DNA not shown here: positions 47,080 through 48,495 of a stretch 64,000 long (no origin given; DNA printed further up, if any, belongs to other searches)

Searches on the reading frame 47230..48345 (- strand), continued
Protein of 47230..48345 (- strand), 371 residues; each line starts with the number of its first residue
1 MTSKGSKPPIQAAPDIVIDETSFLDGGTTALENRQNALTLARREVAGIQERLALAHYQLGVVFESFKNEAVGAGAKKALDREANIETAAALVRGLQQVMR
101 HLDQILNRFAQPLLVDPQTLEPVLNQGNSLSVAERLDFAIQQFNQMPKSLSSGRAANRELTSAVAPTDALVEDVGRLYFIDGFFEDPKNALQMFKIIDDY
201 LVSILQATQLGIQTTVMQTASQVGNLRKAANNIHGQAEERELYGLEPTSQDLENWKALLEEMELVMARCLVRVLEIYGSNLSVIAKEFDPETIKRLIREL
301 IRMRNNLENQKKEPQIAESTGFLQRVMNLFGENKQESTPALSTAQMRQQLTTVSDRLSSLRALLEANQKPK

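Call 75: search_protein_families(library=pfam, proteins=[P0023, P0025, P0026, P0028, P0029, P0030, P0032, P0034], max_evalue=0.001)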
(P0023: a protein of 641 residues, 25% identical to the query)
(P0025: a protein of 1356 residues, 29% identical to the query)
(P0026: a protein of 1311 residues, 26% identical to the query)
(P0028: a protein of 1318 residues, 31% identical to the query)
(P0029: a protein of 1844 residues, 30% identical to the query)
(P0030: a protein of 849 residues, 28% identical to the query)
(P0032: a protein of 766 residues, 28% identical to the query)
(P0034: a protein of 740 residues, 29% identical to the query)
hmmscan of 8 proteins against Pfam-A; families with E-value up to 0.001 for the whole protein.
P0023 (641 aa): 28 families (the best 25 are shown)
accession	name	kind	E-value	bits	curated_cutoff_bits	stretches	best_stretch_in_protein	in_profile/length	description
PF00515.34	TPR_1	-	1.8e-110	357.2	27.8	9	379-412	1-34/34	Tetratricopeptide repeat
PF13414.12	TPR_11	-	8.1e-105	342.7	26.8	9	318-355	1-38/42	TPR repeat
PF07719.23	TPR_2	-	3.4e-92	295.5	27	9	380-412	2-34/34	Tetratricopeptide repeat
PF13181.12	TPR_8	-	9e-86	275.3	25.7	9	311-344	1-34/34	Tetratricopeptide repeat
PF13431.12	TPR_17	-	2.2e-62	202.6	24.4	7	368-400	2-34/34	Tetratricopeptide repeat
PF13432.12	TPR_16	-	1.3e-60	201.7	32.7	5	351-413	3-65/65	Tetratricopeptide repeat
PF13371.12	TPR_9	-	7.1e-48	161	35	9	390-449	6-65/73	Tetratricopeptide repeat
PF13428.12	TPR_14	-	8.3e-43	140.9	23.5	0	416-454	4-42/44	Tetratricopeptide repeat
PF13424.12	TPR_12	-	1e-40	138.2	30.1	6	279-341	5-75/77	Tetratricopeptide repeat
PF14559.12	TPR_19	-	6.8e-37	126.1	25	6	390-447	2-59/68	Tetratricopeptide repeat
PF13174.12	TPR_6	-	7.7e-31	105.1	26.3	0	381-411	2-32/33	Tetratricopeptide repeat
PF23914.1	TPR_CcmH_CycH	-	8.8e-21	74.8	42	0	284-371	57-147/158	Cytochrome c-type biogenesis protein H TPR domain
PF25575.1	TPR_BSK1_C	-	7.6e-16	58.5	42.2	0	316-382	47-114/118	Serine/threonine-protein kinase BSK1-like, TPR repeats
PF10516.15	SHNi-TPR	-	8.8e-16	57.6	21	0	555-578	7-30/38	SHNi-TPR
PF01239.28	PPTA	-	2.2e-12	46.3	29.5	0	362-386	2-26/32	Protein prenyltransferase alpha subunit repeat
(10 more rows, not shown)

P0025 (1356 aa): 35 families (the best 25 are shown)
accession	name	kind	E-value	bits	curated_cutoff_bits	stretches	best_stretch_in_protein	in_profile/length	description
PF00515.34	TPR_1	-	3.5e-167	536.6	27.8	16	1006-1039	1-34/34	Tetratricopeptide repeat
PF13414.12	TPR_11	-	2.6e-156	507.5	26.8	15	775-814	1-40/42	TPR repeat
PF07719.23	TPR_2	-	1.1e-140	446.8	27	16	768-801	1-34/34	Tetratricopeptide repeat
PF13181.12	TPR_8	-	6.2e-131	416.1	25.7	16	1006-1039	1-34/34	Tetratricopeptide repeat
PF13431.12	TPR_17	-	1.4e-125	399.7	24.4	14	790-823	1-34/34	Tetratricopeptide repeat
PF13424.12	TPR_12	-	2.6e-113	370.8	30.1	14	1074-1137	3-74/77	Tetratricopeptide repeat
PF13432.12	TPR_16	-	1.9e-93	306.7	32.7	11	908-972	1-65/65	Tetratricopeptide repeat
PF14559.12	TPR_19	-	2.6e-78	258.8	25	15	914-978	1-64/68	Tetratricopeptide repeat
PF13428.12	TPR_14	-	1.1e-61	199.2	23.5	6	905-945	2-42/44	Tetratricopeptide repeat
PF13374.12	TPR_10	-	2.4e-56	186.7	27.5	4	768-796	2-30/42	Tetratricopeptide repeat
PF13174.12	TPR_6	-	1e-53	176.8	26.3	0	906-936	2-32/33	Tetratricopeptide repeat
PF13176.12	TPR_7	-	5.5e-51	166.8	27.9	0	770-802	1-35/36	Tetratricopeptide repeat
PF23914.1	TPR_CcmH_CycH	-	4.3e-41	140.8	42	9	688-794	38-147/158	Cytochrome c-type biogenesis protein H TPR domain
PF01239.28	PPTA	-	1.5e-34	115.9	29.5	0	1056-1084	1-29/32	Protein prenyltransferase alpha subunit repeat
PF13371.12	TPR_9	-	1.1e-27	96.2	35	0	912-974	3-65/73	Tetratricopeptide repeat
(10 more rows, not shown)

P0026 (1311 aa): 30 families (the best 25 are shown)
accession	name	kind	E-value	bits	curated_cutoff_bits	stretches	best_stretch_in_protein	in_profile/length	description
PF13414.12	TPR_11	-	2.5e-135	440.4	26.8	13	823-861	1-39/42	TPR repeat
PF07719.23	TPR_2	-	3.3e-110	351.7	27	13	1020-1053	1-34/34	Tetratricopeptide repeat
PF00515.34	TPR_1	-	1.8e-108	350.8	27.8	12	816-849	1-34/34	Tetratricopeptide repeat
PF13181.12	TPR_8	-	6.1e-96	307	25.7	13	1020-1053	1-34/34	Tetratricopeptide repeat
PF13431.12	TPR_17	-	1.2e-94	303.3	24.4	11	805-837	2-34/34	Tetratricopeptide repeat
PF14559.12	TPR_19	-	8.1e-80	263.6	25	13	690-752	1-63/68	Tetratricopeptide repeat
PF13432.12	TPR_16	-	2.7e-76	251.8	32.7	10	992-1054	3-65/65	Tetratricopeptide repeat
PF13424.12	TPR_12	-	2.7e-63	210.6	30.1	12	920-983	5-76/77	Tetratricopeptide repeat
PF13428.12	TPR_14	-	6.2e-54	175.3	23.5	5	919-960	2-43/44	Tetratricopeptide repeat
PF13176.12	TPR_7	-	1.6e-36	121.7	27.9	0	716-747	1-34/36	Tetratricopeptide repeat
PF00069.31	Pkinase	-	1.7e-35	123.2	31.7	1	73-350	6-258/263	Protein kinase domain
PF13374.12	TPR_10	-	8.4e-31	105.5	27.5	0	1093-1117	7-31/42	Tetratricopeptide repeat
PF24575.1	TPR_Slam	-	1.1e-30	106.6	35.2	1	606-701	5-102/104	Surface lipoprotein assembly modifier, N-terminal TPR repeats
PF13174.12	TPR_6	-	5.8e-26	89.8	26.3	0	1022-1052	2-32/33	Tetratricopeptide repeat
PF07714.23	PK_Tyr_Ser-Thr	-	1.7e-22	80.4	23.1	1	73-349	6-254/258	Protein tyrosine and serine/threonine kinase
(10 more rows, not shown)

P0028 (1318 aa): 26 families (the best 25 are shown)
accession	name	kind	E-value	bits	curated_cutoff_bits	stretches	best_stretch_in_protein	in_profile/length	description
PF13414.12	TPR_11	-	4.2e-111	362.8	26.8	11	759-796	1-38/42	TPR repeat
PF00515.34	TPR_1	-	1.3e-105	341.7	27.8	11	820-853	1-34/34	Tetratricopeptide repeat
PF07719.23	TPR_2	-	6.2e-98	313.4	27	12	990-1022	1-33/34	Tetratricopeptide repeat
PF13431.12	TPR_17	-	1.2e-75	244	24.4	8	877-908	2-33/34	Tetratricopeptide repeat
PF13181.12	TPR_8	-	1.6e-73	237.1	25.7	7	786-818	1-33/34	Tetratricopeptide repeat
PF13432.12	TPR_16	-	5.8e-51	170.9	32.7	8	1030-1092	3-65/65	Tetratricopeptide repeat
PF13424.12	TPR_12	-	1.5e-40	137.6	30.1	8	786-850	3-75/77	Tetratricopeptide repeat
PF13428.12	TPR_14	-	3.9e-35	117.1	23.5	1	888-929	1-42/44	Tetratricopeptide repeat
PF00069.31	Pkinase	-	9.1e-35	120.8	31.7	1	44-328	1-258/263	Protein kinase domain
PF14559.12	TPR_19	-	2.2e-32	111.6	25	2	868-925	5-62/68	Tetratricopeptide repeat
PF13374.12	TPR_10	-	1.4e-28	98.5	27.5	0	994-1019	6-31/42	Tetratricopeptide repeat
PF13176.12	TPR_7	-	3.8e-27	92.4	27.9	0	1062-1091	3-32/36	Tetratricopeptide repeat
PF13174.12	TPR_6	-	2e-23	81.8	26.3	0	889-919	1-31/33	Tetratricopeptide repeat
PF07714.23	PK_Tyr_Ser-Thr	-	5.3e-23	82.1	23.1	2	46-200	3-157/258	Protein tyrosine and serine/threonine kinase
PF23914.1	TPR_CcmH_CycH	-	7e-23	81.6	42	2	909-1022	37-153/158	Cytochrome c-type biogenesis protein H TPR domain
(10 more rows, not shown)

P0029 (1844 aa): 32 families (the best 25 are shown)
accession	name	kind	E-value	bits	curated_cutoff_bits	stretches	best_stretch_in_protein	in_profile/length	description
PF13414.12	TPR_11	-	3.5e-143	465.5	26.8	14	815-856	1-42/42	TPR repeat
PF00515.34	TPR_1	-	1e-138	446.5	27.8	11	842-875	1-34/34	Tetratricopeptide repeat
PF07719.23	TPR_2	-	3.8e-126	401.4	27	9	152-183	3-34/34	Tetratricopeptide repeat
PF13181.12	TPR_8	-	3.8e-112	357.5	25.7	7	257-288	3-34/34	Tetratricopeptide repeat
PF13431.12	TPR_17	-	5.6e-96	307.4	24.4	5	830-861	1-32/34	Tetratricopeptide repeat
PF13432.12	TPR_16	-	1.7e-95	313.2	32.7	11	225-289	1-65/65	Tetratricopeptide repeat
PF14559.12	TPR_19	-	8.8e-74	244.2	25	8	235-288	5-58/68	Tetratricopeptide repeat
PF13424.12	TPR_12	-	3.1e-72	239.2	30.1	9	255-319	3-75/77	Tetratricopeptide repeat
PF13428.12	TPR_14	-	2.3e-67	216.8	23.5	1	155-191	6-42/44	Tetratricopeptide repeat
PF13176.12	TPR_7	-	5.1e-55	179.3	27.9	1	154-183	3-32/36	Tetratricopeptide repeat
PF23914.1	TPR_CcmH_CycH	-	1.1e-46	159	42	3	154-250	54-150/158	Cytochrome c-type biogenesis protein H TPR domain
PF13371.12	TPR_9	-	3.8e-43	145.8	35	2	262-325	2-65/73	Tetratricopeptide repeat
PF13374.12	TPR_10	-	4.2e-42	141.4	27.5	0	116-145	2-31/42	Tetratricopeptide repeat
PF13174.12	TPR_6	-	3.4e-36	121.8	26.3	0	1406-1436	1-31/33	Tetratricopeptide repeat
PF12895.13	ANAPC3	-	2.3e-29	102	27.2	3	722-798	4-80/82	Anaphase-promoting complex, cyclosome, subunit 3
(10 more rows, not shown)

P0030 (849 aa): 37 families (the best 25 are shown)
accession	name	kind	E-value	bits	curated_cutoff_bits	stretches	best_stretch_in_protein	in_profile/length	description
PF13414.12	TPR_11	-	7.3e-98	320.5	26.8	10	241-278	1-38/42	TPR repeat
PF00515.34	TPR_1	-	3.2e-93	302.6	27.8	9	234-267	1-34/34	Tetratricopeptide repeat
PF07719.23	TPR_2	-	2e-86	277.5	27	9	234-267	1-34/34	Tetratricopeptide repeat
PF13181.12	TPR_8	-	8.3e-73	234.9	25.7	6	404-437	1-34/34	Tetratricopeptide repeat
PF13431.12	TPR_17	-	1.2e-68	222.1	24.4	6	223-253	2-32/34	Tetratricopeptide repeat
PF13432.12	TPR_16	-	1.7e-57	191.8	32.7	7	172-233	3-64/65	Tetratricopeptide repeat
PF14559.12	TPR_19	-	2.5e-51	172.3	25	7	43-101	4-62/68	Tetratricopeptide repeat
PF13424.12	TPR_12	-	6.5e-42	142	30.1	7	168-229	5-74/77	Tetratricopeptide repeat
PF13428.12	TPR_14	-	2e-39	130.4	23.5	1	239-276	6-43/44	Tetratricopeptide repeat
PF13176.12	TPR_7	-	2.1e-39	130.7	27.9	0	236-268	1-35/36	Tetratricopeptide repeat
PF13844.12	Glyco_transf_41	-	1.5e-37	129.5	25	2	486-634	76-227/543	Glycosyl transferase family 41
PF13374.12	TPR_10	-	1.7e-32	110.9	27.5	1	404-433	2-31/42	Tetratricopeptide repeat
PF13371.12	TPR_9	-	2.5e-25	88.7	35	1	40-99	5-64/73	Tetratricopeptide repeat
PF13174.12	TPR_6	-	1.4e-21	76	26.3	0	133-163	1-31/33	Tetratricopeptide repeat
PF23914.1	TPR_CcmH_CycH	-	4.6e-21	75.7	42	2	193-293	43-146/158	Cytochrome c-type biogenesis protein H TPR domain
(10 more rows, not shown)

P0032 (766 aa): 38 families (the best 25 are shown)
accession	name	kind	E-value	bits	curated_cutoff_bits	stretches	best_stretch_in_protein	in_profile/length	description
PF13414.12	TPR_11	-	9.6e-112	364.9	26.8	10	288-329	1-42/42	TPR repeat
PF00515.34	TPR_1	-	1.8e-107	347.7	27.8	10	417-450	1-34/34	Tetratricopeptide repeat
PF07719.23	TPR_2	-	8.7e-88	281.7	27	9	417-450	1-34/34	Tetratricopeptide repeat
PF13181.12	TPR_8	-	5.8e-67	216.7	25.7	8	417-450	1-34/34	Tetratricopeptide repeat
PF13424.12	TPR_12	-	8.8e-66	218.5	30.1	9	247-311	3-75/77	Tetratricopeptide repeat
PF13431.12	TPR_17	-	2.1e-62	202.7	24.4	7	405-438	1-34/34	Tetratricopeptide repeat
PF13432.12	TPR_16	-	4.2e-55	184.1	32.7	6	387-450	1-64/65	Tetratricopeptide repeat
PF13176.12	TPR_7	-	9.8e-51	166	27.9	3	419-449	1-33/36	Tetratricopeptide repeat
PF14559.12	TPR_19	-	1.5e-48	163.4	25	8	259-319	3-63/68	Tetratricopeptide repeat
PF13374.12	TPR_10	-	2.9e-45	151.5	27.5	3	417-446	2-31/42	Tetratricopeptide repeat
PF13428.12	TPR_14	-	6.4e-43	141.2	23.5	2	418-457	2-41/44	Tetratricopeptide repeat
PF13174.12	TPR_6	-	1.2e-26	91.9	26.3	0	146-173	1-28/33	Tetratricopeptide repeat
PF07721.20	TPR_4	-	1.7e-25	87.4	27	0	417-442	1-26/26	Tetratricopeptide repeat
PF24575.1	TPR_Slam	-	1.9e-22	80.1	35.2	0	289-335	53-101/104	Surface lipoprotein assembly modifier, N-terminal TPR repeats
PF13371.12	TPR_9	-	2.8e-22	78.9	35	0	289-351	3-65/73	Tetratricopeptide repeat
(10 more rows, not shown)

P0034 (740 aa): 30 families (the best 25 are shown)
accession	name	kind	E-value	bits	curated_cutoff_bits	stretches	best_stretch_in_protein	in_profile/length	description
PF00515.34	TPR_1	-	8.1e-87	282.3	27.8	9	317-350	1-34/34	Tetratricopeptide repeat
PF13414.12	TPR_11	-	7.1e-82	269.3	26.8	9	290-329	1-40/42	TPR repeat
PF07719.23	TPR_2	-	4e-73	236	27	6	317-349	1-33/34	Tetratricopeptide repeat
PF13431.12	TPR_17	-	9.7e-63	203.7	24.4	8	374-405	2-33/34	Tetratricopeptide repeat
PF13181.12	TPR_8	-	8.6e-62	200.5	25.7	6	385-418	1-34/34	Tetratricopeptide repeat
PF13432.12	TPR_16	-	7.7e-42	141.8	32.7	4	256-317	4-65/65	Tetratricopeptide repeat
PF13424.12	TPR_12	-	8.3e-36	122.5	30.1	5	282-347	2-75/77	Tetratricopeptide repeat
PF14559.12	TPR_19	-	4.8e-34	117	25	6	262-321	4-63/68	Tetratricopeptide repeat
PF13428.12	TPR_14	-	2.3e-29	99.3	23.5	0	386-428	2-44/44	Tetratricopeptide repeat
PF13371.12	TPR_9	-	1.1e-25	89.9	35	0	295-352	7-64/73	Tetratricopeptide repeat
PF13374.12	TPR_10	-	6.8e-19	67.7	27.5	0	385-412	2-29/42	Tetratricopeptide repeat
PF23914.1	TPR_CcmH_CycH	-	5.4e-16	59.3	42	0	395-427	60-92/158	Cytochrome c-type biogenesis protein H TPR domain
PF01239.28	PPTA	-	6.2e-15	54.3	29.5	0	299-329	1-31/32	Protein prenyltransferase alpha subunit repeat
PF13174.12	TPR_6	-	1.6e-11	44.5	26.3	0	286-314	3-31/33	Tetratricopeptide repeat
PF03704.23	BTAD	-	1.7e-11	45.2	22.1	0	142-206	57-121/146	Bacterial transcriptional activator domain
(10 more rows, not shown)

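Call 80: search_solved_structures(query=A2, max_evalue=10)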
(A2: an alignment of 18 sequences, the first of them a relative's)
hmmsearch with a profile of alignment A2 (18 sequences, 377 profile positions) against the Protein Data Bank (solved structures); distinct sequences matched with E-value up to 10: 14.
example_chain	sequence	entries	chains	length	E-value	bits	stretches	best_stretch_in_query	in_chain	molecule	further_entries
2lch_A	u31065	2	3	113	0.12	14.6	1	135-209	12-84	Protein OR38 | computationally designed four-helix bundle protein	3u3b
9rxe_A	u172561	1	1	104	0.14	14.4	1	306-371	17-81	Serine/threonine-protein kinase N1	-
6kos_A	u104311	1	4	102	0.16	14.3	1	290-368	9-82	SUWA (Super WA20)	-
1j1d_C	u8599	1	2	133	0.24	13.6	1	23-106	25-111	Troponin I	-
9r1o_A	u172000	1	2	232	0.4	12.9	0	46-105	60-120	sc-apCC-6-DPH-NR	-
6klt_C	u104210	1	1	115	0.42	12.8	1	27-106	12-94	Troponin I, cardiac muscle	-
6zie_A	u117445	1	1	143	0.43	12.8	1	287-372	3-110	CMPX-383B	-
3j2o_A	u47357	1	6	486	0.71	12.1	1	125-188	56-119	Fibritin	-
2bsg_A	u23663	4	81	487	0.72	12.1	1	125-188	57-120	FIBRITIN | gpwac, fibritin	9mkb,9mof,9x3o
7lbe_C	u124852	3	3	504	0.72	12.1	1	288-321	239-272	Envelope glycoprotein O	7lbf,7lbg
4elz_A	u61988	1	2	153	0.77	12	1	25-79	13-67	DNA gyrase subunit A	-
4ely_A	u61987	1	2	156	0.85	11.8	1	25-81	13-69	DNA gyrase subunit A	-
6tgt_A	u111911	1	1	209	0.89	11.8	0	82-122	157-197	DNA protection during starvation protein 2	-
2c2j_A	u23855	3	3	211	0.92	11.7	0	82-122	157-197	DNA-BINDING STRESS RESPONSE PROTEIN | DNA-BINDING STRESS RESPONSE PROTEIN, DPS FAMILY | DNA protection during starvation protein 2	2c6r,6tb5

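Call 87: find_encoding_contigs(protein=P0019, flank=10000, max_places=2)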
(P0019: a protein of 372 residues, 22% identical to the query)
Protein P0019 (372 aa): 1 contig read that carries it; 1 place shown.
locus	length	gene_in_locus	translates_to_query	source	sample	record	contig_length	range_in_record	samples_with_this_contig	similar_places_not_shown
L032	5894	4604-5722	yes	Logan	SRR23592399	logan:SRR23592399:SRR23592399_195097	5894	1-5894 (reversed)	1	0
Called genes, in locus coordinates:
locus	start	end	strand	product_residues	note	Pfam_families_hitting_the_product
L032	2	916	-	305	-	?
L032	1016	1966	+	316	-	-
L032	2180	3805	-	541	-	PF13687:DUF4153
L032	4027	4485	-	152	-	-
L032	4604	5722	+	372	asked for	-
